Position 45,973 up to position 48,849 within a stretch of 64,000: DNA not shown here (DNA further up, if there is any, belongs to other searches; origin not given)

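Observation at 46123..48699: Single polypeptide fusing a B12-type radical SAM domain to a 3-hydroxyacyl-CoA dehydrogenase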

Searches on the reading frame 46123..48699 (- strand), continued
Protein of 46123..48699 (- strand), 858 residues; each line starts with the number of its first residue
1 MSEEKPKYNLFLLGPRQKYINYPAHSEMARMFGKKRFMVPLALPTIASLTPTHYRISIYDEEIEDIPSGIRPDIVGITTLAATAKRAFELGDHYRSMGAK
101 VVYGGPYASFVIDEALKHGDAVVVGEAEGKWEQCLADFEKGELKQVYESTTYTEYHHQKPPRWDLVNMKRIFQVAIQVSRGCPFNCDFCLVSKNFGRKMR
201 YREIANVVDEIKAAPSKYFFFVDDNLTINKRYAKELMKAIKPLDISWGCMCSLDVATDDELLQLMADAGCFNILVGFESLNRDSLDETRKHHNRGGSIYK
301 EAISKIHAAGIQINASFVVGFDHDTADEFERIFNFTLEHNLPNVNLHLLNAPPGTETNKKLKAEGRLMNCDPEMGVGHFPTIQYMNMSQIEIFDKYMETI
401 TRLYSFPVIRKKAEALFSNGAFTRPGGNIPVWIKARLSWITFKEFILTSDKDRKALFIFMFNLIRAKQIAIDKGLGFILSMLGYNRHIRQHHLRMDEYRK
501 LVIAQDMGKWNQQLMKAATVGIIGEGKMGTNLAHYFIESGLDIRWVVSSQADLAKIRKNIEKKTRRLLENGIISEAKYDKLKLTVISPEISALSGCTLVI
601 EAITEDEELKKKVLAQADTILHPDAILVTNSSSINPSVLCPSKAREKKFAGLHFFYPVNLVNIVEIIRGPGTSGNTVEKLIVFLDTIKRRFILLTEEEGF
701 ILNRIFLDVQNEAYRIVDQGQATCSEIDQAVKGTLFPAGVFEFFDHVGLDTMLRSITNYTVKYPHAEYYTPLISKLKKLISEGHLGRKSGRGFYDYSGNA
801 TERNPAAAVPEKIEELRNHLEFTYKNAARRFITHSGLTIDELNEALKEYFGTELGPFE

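Call 49: search_protein_families(library=pfam, proteins=[L064:7554-8564:+, L064:8736-9131:+, L064:3529-5229:+, L064:1091-3532:+, L064:10945-12273:+, L063:7761-11201:+, L063:3474-5372:-, L071:3259-4476:+, L071:4473-6980:+, L071:7058-8362:+], max_evalue=0.001)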
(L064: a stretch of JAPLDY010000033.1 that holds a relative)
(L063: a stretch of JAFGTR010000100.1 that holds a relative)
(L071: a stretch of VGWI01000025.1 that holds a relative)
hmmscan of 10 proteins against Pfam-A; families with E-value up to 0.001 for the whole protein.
L064:7554-8564:+ (336 aa): 10 families
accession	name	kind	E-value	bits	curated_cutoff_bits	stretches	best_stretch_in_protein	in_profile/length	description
PF01073.25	3Beta_HSD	-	1.6e-23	83.6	22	1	6-160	2-158/280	3-beta hydroxysteroid dehydrogenase/isomerase family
PF01370.27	Epimerase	-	7e-21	75.2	20.9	1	4-188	1-188/240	NAD dependent epimerase/dehydratase family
PF13460.12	NAD_binding_10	-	2.2e-13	50.9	27.2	1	8-183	1-155/184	NAD(P)H-binding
PF16363.11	GDP_Man_Dehyd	-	3.3e-13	50.3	27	1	5-174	1-179/332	GDP-mannose 4,6 dehydratase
PF04321.23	RmlD_sub_bind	-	6e-13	49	27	1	3-187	2-164/287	RmlD substrate binding domain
PF07993.18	NAD_binding_4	-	1.7e-12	47.5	20.1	1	7-179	2-210/258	Male sterility protein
PF02719.21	Polysacc_synt_2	-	2e-09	37.5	20.2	1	4-116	1-124/293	Polysaccharide biosynthesis protein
PF08659.16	KR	-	0.00016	22.1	22.6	1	4-128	3-144/180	KR domain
PF03435.24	Sacchrp_dh_NADP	-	0.00025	21.8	25.1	1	4-79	1-77/129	Saccharopine dehydrogenase NADP binding domain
PF05368.20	NmrA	-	0.00081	19.5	27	0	2-79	3-78/298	NmrA-like family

L064:8736-9131:+ (131 aa): 1 family
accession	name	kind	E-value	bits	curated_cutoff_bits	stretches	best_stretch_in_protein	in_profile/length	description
PF09345.15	SiaC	-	8.2e-20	71.1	24.5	1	10-123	3-118/120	SiaC family regulatory phosphoprotein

L064:3529-5229:+ (566 aa): 1 family
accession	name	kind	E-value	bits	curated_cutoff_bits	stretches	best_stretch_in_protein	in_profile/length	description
PF01229.23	Glyco_hydro_39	-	1.7e-54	185.8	26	1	32-528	3-454/472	Glycosyl hydrolases family 39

L064:1091-3532:+ (813 aa): 8 families
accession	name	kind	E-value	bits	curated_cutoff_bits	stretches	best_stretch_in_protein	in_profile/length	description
PF02836.23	Glyco_hydro_2_C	-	3.1e-29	102.5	21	1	301-490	5-160/302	Glycosyl hydrolases family 2, TIM barrel domain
PF18565.7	Glyco_hydro2_C5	-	2.2e-27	95.4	32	1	706-805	1-100/103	Glycoside hydrolase family 2 C-terminal domain 5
PF02837.24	Glyco_hydro_2_N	-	3.7e-27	95.8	28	1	33-181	2-167/169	Glycosyl hydrolases family 2, sugar binding domain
PF16355.11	DUF4982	-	2e-20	72.9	23.9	1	634-691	1-59/61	Domain of unknown function (DUF4982)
PF00703.27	Glyco_hydro_2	-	1.9e-13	51.6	23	1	194-294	10-109/109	Glycosyl hydrolases family 2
PF22666.2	Glyco_hydro_2_N2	-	7e-08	33.1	27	1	63-159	23-119/167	Glycosyl hydrolase 2 galactose-binding domain-like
PF13364.12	BetaGal_ABD2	-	2.1e-07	32.1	23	1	85-161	32-110/112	Beta-galactosidase second all-beta domain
PF21467.3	BetaGal_gal-bd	-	4.1e-05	24.1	27.3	0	90-129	2-39/62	Beta-galactosidase, galactose-binding domain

L064:10945-12273:+ (442 aa): 0 families

L063:7761-11201:+ (1146 aa): 4 families
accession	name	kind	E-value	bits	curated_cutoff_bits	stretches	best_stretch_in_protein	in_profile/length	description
PF07494.17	Reg_prop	-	1.7e-31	104.6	20.4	0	35-57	2-24/24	Two component regulator propeller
PF02518.31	HATPase_c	-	4.1e-23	82.4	26.4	1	1031-1134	7-109/111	Histidine kinase-, DNA gyrase B-, and HSP90-like ATPase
PF07495.19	Y_Y_Y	-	3.7e-17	62.4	26.6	1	742-806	2-65/65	Y_Y_Y domain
PF13581.12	HATPase_c_2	-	0.00019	21.9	27.4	1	1037-1108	39-109/127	Histidine kinase-like ATPase domain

L063:3474-5372:- (632 aa): 1 family
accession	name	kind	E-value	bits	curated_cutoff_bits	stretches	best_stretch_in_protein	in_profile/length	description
PF19529.4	DUF6057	-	7.5e-77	260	29.8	1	10-612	7-568/569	Family of unknown function (DUF6057)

L071:3259-4476:+ (405 aa): 3 families
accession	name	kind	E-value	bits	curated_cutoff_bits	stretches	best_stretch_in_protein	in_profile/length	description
PF00109.32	ketoacyl-synt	-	9.2e-36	124.1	20.8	1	5-240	2-252/252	Beta-ketoacyl synthase, N-terminal domain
PF02801.28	Ketoacyl-synt_C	-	6.1e-24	84.7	20.8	1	248-359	1-119/119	Beta-ketoacyl synthase, C-terminal domain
PF00108.29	Thiolase_N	-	1.2e-05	25.2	26.4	1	150-185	78-113/260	Thiolase, N-terminal domain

L071:4473-6980:+ (835 aa): 6 families
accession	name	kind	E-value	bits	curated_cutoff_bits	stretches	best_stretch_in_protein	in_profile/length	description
PF02518.31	HATPase_c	-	5.1e-23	82.1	26.4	1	709-828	2-110/111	Histidine kinase-, DNA gyrase B-, and HSP90-like ATPase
PF00512.31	HisKA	-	8.2e-13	48.6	26.9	1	601-663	2-63/66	His Kinase A (phospho-acceptor) domain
PF00989.32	PAS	-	1e-09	38.8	22.6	1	480-581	6-112/113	PAS fold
PF16927.11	HisKA_7TM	-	7.2e-08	33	28.6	1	6-229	2-222/224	N-terminal 7TM region of histidine kinase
PF08448.16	PAS_4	-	7.2e-07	29.9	23.1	1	481-585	1-108/110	PAS fold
PF13426.13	PAS_9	-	8.6e-07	29.6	27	1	488-583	4-102/103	PAS domain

L071:7058-8362:+ (434 aa): 3 families
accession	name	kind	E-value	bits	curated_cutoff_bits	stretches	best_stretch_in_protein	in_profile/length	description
PF00072.30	Response_reg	-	5.5e-26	91.4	30.2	1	55-163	1-110/111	Response regulator receiver domain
PF02518.31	HATPase_c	-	3.1e-19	69.9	26.4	1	322-430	3-110/111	Histidine kinase-, DNA gyrase B-, and HSP90-like ATPase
PF00512.31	HisKA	-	4e-09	36.8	26.9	1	208-267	7-55/66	His Kinase A (phospho-acceptor) domain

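Call 56: predict_structure(alignment_id=A2)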
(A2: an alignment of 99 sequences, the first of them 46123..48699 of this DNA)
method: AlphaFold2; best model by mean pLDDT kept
length: 858 residues; sequences in the alignment: 99
mean_pLDDT: 88.1   pTM: 0.63
mean pLDDT of the five models: 88.1, 87.4, 86.8, 86.3, 85.7
residues with pLDDT >= 90: 470; 70-90: 347; 50-70: 32; < 50: 9
segments of 3 or more residues with pLDDT < 50: 801-804
pLDDT, mean of each block of 10 residues (from residue 1): 77 91 74 87 93 96 92 95 92 97 93 95 88 96 92 81 92 87 79 80 94 83 80 95 90 90 94 85 69 59 93 91 92 94 90 85 83 79 92 94 96 92 82 92 96 97 94 91 92 89 86 69 90 87 91 90 87 80 89 93 92 96 94 94 95 89 92 90 85 91 91 94 92 82 91 91 87 96 91 79 57 91 90 81 84 72
secondary structure, 60 per line:
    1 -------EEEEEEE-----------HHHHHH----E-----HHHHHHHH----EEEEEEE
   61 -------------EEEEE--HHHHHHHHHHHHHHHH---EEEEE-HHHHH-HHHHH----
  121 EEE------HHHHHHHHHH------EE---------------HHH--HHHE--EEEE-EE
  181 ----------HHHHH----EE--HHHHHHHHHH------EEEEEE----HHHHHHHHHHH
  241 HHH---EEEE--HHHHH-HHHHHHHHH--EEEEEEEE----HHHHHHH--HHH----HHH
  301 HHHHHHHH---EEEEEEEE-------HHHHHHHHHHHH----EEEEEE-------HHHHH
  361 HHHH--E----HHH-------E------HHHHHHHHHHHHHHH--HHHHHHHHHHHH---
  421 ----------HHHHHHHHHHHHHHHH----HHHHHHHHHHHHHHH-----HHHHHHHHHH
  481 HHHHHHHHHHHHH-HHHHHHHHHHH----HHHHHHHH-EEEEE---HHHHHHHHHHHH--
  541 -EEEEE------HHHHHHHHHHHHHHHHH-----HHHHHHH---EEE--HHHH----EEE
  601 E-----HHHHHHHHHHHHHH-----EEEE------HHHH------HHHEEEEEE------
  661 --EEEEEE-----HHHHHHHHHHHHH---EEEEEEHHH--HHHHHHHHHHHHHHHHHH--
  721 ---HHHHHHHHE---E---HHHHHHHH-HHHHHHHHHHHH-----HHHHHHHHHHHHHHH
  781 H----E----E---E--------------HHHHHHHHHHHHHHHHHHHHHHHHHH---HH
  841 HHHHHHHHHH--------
elements in order (helices of 4 or more, strands of 3 or more residues): E8-14 H26-31 H42-49 E54-60 E74-78 H81-96 E100-104 H106-110 H112-116 E121-123 H130-139 E174-177 H191-195 H204-213 E220-225 H230-243 E247-250 H253-257 H259-267 E270-277 H282-288 H298-308 E312-319 H327-338 E343-348 H356-364 H389-403 H406-417 H431-446 H451-465 H471-493 H495-505 H510-517 E519-523 H527-538 E542-546 H553-569 H575-581 E585-587 H590-593 E598-601 H607-620 E626-629 H636-639 E649-654 E663-668 H674-686 E690-695 H701-718 H724-731 H740-747 H749-760 H766-781 H810-835 H839-850

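Call 58: fold_search(model_id=the predicted structure, library=pdb)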
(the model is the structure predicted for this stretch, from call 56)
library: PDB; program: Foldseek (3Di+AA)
matches with E <= 10: 1626; with E <= 0.001: 315
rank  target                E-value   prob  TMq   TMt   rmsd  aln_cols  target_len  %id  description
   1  7o4t_B                3.3e-23  1.00  0.35  0.41  19.6       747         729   17  Structure of Mycobacterium tuberculosis beta-oxidation trifunctional enzyme with Coenzyme A bound at the hydratase, th (released 2021-08-25)
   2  4b3i_B                3.4e-23  1.00  0.35  0.41  19.6       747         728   16  Crystal structure of Mycobacterium tuberculosis fatty acid beta- oxidation complex with CoenzymeA bound at the hydrata (released 2013-03-27)
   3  7o4u_A                4.2e-23  1.00  0.34  0.41  19.4       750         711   16  Structure of the alpha subunit of Mycobacterium tuberculosis beta-oxidation trifunctional enzyme in complex with oxidi (released 2021-08-25)
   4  8oqq_A                6.8e-23  1.00  0.35  0.41  19.6       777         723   16  Structure of Mycobacterium tuberculosis beta-oxidation trifunctional enzyme in complex with Fragment-M-79 (released 2024-01-24)
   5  8oqo_B                7.1e-23  1.00  0.35  0.41  20.0       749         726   17  Structure of Mycobacterium tuberculosis beta-oxidation trifunctional enzyme in complex with Fragment-M-49 (released 2024-01-24)
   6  8oqr_A                1.3e-22  1.00  0.34  0.40  19.9       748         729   16  Structure of Mycobacterium tuberculosis beta-oxidation trifunctional enzyme in complex with Fragment-M-80 (released 2024-01-24)
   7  8oqv_B                1.7e-22  1.00  0.35  0.41  19.4       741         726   17  Structure of Mycobacterium tuberculosis beta-oxidation trifunctional enzyme in complex with Fragment-M-109 (released 2024-01-24)
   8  8opy_A                1.9e-22  1.00  0.35  0.40  18.9       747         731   16  Structure of Mycobacterium tuberculosis beta-oxidation trifunctional enzyme in complex with Fragment-B-DNQ (released 2024-01-24)
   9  8pf8_B                2.1e-22  1.00  0.35  0.40  19.0       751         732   16  Structure of Mycobacterium tuberculosis beta-oxidation trifunctional enzyme in complex with Fragment-M-72 (released 2024-01-24)
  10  7o1k_B                2.6e-22  1.00  0.35  0.41  19.4       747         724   17  Structure of Mycobacterium tuberculosis beta-oxidation trifunctional enzyme alpha-E141A, beta-C92A mutant (released 2021-08-25)
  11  8oqu_A                3.4e-22  1.00  0.34  0.40  20.0       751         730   16  Structure of Mycobacterium tuberculosis beta-oxidation trifunctional enzyme in complex with Fragment-M-92 (released 2024-01-24)
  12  8oqs_B                3.6e-22  1.00  0.35  0.40  19.7       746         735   16  Structure of Mycobacterium tuberculosis beta-oxidation trifunctional enzyme in complex with Fragment-M-83 (released 2024-01-24)
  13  8opu_B                4.0e-22  1.00  0.35  0.41  19.7       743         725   17  Structure of Mycobacterium tuberculosis beta-oxidation trifunctional enzyme in complex with Sulfamethoxazole (Fragment (released 2024-01-24)
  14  8opx_B                4.2e-22  1.00  0.35  0.41  19.7       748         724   17  Structure of Mycobacterium tuberculosis beta-oxidation trifunctional enzyme in complex with Trehalose (Fragment-B-TRE) (released 2024-01-24)
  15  7o1g_A                4.4e-22  1.00  0.35  0.40  19.6       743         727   16  Structure of Mycobacterium tuberculosis beta-oxidation trifunctional enzyme alpha-E141A-H462A, beta-C92A mutant (released 2021-08-25)
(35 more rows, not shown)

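Call 71: search_protein_representatives(protein=window:46123-48699:-)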
Query: 858 residues. Proteins with E-value up to 0.001 (for the whole library): 51023; up to 1e-10: 22586; up to 1e-30: 2564. The best 150 are listed.
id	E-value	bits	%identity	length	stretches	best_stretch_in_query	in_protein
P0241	3.2e-199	680.3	57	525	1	7-513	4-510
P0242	1.1e-167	576.0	51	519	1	6-512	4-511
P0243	2.6e-131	455.7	44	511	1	5-498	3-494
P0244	3.0e-124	432.3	42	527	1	9-511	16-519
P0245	9.1e-122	424.1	40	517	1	8-511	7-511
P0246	1.9e-121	423.0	42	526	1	9-486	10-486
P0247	1.1e-114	400.7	53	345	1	515-857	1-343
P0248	1.9e-113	396.6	41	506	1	6-486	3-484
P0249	3.9e-107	375.7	38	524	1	9-492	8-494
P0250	5.9e-106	371.8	38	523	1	9-491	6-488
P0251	2.2e-105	369.9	39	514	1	5-495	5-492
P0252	1.5e-104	367.1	41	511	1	10-491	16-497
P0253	1.6e-104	367.1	38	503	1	25-498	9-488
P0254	1.1e-95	337.9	42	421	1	135-508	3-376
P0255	1.9e-90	320.5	47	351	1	519-857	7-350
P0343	1.9e-67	244.4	31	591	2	518-796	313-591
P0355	1.2e-66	241.8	34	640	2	519-802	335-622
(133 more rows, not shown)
